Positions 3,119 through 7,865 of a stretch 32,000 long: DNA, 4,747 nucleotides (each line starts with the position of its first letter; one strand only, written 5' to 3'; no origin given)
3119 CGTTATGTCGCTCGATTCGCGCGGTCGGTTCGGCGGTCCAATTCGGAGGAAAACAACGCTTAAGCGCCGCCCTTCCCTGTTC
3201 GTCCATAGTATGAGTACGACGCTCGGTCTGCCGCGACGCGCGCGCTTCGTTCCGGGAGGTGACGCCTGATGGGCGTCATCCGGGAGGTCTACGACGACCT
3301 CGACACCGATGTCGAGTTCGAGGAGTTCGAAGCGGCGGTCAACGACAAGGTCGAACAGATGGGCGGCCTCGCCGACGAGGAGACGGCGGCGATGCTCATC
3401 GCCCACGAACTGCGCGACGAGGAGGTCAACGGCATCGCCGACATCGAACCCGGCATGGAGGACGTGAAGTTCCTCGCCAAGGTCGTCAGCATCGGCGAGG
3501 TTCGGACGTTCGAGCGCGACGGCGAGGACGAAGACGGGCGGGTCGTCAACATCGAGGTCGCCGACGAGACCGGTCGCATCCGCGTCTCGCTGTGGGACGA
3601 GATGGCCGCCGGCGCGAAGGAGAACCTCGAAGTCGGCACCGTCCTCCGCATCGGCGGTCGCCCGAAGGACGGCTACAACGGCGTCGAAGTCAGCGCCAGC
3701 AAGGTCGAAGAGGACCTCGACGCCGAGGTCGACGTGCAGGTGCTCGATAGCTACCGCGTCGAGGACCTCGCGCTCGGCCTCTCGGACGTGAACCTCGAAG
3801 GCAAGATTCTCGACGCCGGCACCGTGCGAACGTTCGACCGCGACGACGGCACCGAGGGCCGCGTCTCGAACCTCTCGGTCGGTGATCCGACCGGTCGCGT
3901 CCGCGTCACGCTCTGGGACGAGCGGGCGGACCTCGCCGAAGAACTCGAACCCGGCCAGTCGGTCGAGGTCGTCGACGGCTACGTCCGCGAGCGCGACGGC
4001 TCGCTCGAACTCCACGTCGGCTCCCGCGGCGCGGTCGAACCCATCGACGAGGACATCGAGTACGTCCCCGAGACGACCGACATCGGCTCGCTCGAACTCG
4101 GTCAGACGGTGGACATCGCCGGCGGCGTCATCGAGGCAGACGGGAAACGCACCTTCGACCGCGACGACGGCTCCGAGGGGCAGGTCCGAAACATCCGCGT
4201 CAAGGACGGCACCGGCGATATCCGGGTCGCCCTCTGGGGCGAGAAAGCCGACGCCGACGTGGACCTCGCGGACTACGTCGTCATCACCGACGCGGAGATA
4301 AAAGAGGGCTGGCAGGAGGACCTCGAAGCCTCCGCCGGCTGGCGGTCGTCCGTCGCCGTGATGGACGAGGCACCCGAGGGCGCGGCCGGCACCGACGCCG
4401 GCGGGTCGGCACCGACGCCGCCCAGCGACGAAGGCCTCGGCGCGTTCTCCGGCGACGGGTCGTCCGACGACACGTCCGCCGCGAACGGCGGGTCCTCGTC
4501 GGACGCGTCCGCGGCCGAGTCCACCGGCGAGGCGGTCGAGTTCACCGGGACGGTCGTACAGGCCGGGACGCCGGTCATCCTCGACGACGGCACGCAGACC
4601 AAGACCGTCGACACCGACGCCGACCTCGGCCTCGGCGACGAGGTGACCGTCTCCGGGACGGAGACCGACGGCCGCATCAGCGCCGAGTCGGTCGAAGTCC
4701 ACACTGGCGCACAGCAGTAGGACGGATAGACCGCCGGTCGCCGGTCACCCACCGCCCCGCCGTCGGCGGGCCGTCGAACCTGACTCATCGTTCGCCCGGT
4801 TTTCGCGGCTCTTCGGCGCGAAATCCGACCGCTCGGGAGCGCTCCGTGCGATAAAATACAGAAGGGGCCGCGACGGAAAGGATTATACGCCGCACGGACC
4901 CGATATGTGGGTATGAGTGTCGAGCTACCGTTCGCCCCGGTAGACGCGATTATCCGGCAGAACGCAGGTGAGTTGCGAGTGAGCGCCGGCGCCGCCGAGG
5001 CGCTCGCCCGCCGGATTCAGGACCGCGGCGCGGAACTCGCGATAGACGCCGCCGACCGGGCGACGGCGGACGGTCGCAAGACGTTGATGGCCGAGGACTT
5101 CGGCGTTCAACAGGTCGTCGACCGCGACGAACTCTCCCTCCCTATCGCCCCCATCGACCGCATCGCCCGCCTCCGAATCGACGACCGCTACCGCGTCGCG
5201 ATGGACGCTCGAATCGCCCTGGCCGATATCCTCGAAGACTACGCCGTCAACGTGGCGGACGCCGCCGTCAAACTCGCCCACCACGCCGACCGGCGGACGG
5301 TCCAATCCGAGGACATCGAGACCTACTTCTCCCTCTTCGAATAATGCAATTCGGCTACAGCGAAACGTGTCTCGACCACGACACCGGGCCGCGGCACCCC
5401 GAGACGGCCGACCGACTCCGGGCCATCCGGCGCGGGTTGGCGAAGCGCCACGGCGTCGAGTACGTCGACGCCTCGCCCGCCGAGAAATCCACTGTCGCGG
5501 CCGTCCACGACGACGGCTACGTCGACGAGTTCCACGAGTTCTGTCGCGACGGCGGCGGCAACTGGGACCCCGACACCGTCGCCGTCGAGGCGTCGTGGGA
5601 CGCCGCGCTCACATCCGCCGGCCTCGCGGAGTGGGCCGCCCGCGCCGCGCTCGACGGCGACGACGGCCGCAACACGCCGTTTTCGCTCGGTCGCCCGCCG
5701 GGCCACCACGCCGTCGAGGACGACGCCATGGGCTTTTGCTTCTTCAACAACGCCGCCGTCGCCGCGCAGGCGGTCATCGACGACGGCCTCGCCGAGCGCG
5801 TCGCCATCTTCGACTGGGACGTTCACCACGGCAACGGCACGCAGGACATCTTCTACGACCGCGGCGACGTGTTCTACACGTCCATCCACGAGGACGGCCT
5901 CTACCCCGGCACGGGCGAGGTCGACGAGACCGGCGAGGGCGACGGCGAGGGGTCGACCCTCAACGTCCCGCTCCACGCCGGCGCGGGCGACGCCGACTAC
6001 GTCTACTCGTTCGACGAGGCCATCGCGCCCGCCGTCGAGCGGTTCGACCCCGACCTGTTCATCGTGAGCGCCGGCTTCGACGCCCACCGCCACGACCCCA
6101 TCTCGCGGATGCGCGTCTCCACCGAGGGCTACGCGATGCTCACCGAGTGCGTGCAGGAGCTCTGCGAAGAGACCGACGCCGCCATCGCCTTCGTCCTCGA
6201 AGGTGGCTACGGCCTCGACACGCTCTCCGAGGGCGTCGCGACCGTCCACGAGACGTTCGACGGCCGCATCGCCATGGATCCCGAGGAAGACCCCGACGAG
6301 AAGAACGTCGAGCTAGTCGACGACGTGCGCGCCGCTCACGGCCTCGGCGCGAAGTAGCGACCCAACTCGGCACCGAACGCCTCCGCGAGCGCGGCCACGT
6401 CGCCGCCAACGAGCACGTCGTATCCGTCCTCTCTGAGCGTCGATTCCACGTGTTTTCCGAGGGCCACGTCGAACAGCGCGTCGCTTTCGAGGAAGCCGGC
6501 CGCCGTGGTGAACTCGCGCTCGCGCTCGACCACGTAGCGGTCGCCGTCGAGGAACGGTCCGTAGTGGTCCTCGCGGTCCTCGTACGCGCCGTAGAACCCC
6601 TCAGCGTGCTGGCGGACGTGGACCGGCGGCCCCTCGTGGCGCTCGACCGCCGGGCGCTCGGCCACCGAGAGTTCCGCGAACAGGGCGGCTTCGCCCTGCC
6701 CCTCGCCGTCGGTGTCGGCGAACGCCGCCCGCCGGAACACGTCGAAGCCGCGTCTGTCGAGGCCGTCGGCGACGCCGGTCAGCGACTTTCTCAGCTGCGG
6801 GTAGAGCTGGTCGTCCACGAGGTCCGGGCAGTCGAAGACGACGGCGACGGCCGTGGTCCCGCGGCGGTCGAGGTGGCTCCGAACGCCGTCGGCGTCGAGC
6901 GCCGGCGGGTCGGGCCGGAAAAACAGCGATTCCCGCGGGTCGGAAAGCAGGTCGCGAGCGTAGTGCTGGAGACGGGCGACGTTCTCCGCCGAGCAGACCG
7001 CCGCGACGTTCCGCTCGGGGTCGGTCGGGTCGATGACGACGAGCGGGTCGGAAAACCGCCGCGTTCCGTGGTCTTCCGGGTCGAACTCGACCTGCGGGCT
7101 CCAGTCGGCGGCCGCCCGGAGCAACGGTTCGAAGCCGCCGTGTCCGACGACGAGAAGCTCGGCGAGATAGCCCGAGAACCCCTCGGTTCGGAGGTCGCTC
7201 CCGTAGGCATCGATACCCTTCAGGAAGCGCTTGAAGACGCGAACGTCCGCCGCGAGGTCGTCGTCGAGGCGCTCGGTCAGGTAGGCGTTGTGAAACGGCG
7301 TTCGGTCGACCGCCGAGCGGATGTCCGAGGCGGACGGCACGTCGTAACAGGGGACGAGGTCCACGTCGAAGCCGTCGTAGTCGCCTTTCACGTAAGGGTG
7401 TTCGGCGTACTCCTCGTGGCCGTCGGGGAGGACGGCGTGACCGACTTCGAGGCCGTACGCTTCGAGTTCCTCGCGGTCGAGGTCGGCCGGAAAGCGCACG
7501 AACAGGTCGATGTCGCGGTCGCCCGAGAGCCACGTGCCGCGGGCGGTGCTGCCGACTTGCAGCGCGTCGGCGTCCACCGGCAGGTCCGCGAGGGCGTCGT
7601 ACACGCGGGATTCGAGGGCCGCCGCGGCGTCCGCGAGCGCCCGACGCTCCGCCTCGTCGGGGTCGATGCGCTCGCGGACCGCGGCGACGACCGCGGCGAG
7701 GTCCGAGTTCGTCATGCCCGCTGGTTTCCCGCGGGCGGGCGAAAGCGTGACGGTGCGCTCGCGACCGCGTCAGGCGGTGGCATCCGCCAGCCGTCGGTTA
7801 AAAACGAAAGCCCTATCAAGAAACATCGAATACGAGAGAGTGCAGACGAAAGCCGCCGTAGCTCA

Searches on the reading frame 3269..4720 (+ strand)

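Call 26: search_protein_families(library=pfam, proteins=[window:3269-4720:+], max_evalue=0.001)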
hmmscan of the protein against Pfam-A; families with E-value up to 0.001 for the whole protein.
window:3269-4720:+ (483 aa): 5 families
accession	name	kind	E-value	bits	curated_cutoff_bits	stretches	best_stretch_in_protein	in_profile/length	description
PF01336.31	tRNA_anti-codon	-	1.8e-22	79.5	27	2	76-147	5-73/75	OB-fold nucleic acid binding domain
PF17244.8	CDC24_OB3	-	1.2e-09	38.8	25.4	0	58-125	1-67/216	Cell division control protein 24, OB domain 3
PF16900.11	REPA_OB_2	-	5.2e-08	33.2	27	0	271-329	3-63/98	Replication protein A OB domain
PF21473.3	Ssb-like_OB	-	1.6e-06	28.7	24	0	175-257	9-96/97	Single-stranded DNA binding protein Ssb-like, OB fold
PF00436.31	SSB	-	0.00051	20.5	26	0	97-131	43-77/104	Single-strand binding protein family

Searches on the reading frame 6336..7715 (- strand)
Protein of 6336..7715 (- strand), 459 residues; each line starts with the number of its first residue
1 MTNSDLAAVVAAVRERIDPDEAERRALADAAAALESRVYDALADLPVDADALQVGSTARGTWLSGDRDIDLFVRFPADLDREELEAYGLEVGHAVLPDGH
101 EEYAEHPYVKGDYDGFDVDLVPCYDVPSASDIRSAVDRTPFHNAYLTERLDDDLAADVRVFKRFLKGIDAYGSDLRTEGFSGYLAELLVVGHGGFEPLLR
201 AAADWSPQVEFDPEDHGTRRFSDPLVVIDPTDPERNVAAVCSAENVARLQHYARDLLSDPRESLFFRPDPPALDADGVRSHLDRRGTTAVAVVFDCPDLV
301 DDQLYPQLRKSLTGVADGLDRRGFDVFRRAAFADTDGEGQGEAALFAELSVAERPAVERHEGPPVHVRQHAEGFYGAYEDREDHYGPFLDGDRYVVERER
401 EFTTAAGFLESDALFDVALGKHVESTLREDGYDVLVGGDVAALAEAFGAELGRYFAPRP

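Call 26: search_protein_families(library=pfam, proteins=[window:6336-7715:-], max_evalue=0.001)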
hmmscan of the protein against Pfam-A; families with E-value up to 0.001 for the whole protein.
window:6336-7715:- (459 aa): 3 families
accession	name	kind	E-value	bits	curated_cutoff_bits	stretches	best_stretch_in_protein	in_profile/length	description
PF21133.2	CAA_C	-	2e-43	147.9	22.2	1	285-437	1-144/144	CCA-adding enzyme, C-terminal domain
PF09249.16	tRNA_NucTransf2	-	3e-40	137.4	27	1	157-266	2-113/113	tRNA nucleotidyltransferase, second domain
PF01909.29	NTP_transf_2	-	4e-12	46.8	21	1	41-142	7-93/93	Nucleotidyltransferase domain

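Call 42: find_encoding_contigs(protein=window:6336-7715:-, flank=10000, max_places=6)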
Protein window:6336-7715:- (459 aa): 23 contigs read that carry it; 3 places shown.
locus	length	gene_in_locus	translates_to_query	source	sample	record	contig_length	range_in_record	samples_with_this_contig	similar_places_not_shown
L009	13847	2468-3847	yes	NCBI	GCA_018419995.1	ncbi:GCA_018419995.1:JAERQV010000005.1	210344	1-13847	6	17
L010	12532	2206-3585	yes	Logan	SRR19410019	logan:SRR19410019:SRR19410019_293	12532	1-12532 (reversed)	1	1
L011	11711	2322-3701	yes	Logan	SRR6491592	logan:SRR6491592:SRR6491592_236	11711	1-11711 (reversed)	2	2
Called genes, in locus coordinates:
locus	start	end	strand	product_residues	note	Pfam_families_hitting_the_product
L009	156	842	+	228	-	-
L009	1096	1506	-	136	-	-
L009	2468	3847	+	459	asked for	PF01909:NTP_transf_2, PF09249:tRNA_NucTransf2, PF21133:CAA_C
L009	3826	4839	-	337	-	PF00850:Hist_deacetyl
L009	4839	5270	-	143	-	PF00808:CBFD_NFYB_HMF, PF00125:Histone, PF00808:CBFD_NFYB_HMF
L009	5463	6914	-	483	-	PF16900:REPA_OB_2 (faint), PF17244:CDC24_OB3 (faint), PF21473:OB_Ssb-like (faint), PF01336:tRNA_anti-codon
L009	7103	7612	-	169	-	-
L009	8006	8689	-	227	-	PF00657:Lipase_GDSL, PF13472:Lipase_GDSL_2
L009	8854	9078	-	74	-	PF24445:DUF7564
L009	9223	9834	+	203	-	PF03745:DUF309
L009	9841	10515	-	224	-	PF24278:HVO_0513_N, PF04967:HTH_10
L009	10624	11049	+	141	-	PF26225:DUF8051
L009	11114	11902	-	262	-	PF01073:3Beta_HSD, PF01370:Epimerase, PF02719:Polysacc_synt_2, PF05368:NmrA (weak), PF13460:NAD_binding_10, PF16363:GDP_Man_Dehyd, PF07993:NAD_binding_4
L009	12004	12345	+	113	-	PF04038:DHNA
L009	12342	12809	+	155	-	PF00293:NUDIX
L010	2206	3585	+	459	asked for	PF01909:NTP_transf_2, PF09249:tRNA_NucTransf2, PF21133:CAA_C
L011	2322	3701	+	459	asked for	PF01909:NTP_transf_2, PF09249:tRNA_NucTransf2, PF21133:CAA_C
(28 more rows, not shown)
